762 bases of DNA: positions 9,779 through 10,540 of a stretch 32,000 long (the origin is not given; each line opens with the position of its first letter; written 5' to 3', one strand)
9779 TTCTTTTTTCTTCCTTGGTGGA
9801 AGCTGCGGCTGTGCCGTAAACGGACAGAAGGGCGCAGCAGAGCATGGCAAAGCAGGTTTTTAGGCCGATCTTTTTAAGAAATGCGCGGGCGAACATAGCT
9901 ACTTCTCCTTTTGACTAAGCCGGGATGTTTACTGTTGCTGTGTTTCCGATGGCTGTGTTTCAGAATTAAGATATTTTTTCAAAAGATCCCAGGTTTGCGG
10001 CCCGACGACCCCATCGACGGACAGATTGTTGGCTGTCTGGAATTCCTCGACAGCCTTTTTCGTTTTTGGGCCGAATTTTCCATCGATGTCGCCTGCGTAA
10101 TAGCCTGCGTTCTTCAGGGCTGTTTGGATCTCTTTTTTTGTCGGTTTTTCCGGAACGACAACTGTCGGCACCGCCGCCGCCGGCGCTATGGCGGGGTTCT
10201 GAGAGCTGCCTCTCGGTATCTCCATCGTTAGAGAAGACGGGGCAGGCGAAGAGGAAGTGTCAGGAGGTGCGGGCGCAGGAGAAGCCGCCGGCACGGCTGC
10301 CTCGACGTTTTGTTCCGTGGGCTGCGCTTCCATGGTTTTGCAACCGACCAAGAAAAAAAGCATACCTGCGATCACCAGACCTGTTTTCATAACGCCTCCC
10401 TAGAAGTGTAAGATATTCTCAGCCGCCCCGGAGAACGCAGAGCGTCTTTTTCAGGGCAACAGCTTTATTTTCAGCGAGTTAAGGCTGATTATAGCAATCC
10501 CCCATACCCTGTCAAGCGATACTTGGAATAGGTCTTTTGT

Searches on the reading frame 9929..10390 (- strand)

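Call 53: search_protein_families(library=pfam, proteins=[window:9929-10390:-], max_evalue=0.00001)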
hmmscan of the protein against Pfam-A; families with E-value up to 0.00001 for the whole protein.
window:9929-10390:- (153 aa): 2 families
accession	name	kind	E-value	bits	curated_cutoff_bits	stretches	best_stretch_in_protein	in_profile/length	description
PF01471.23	PG_binding_1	-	2.2e-21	76.3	23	1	86-137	6-57/57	Putative peptidoglycan binding domain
PF08823.16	PG_binding_2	-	3.8e-07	30.7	21.1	1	77-124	10-57/74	Putative peptidoglycan binding domain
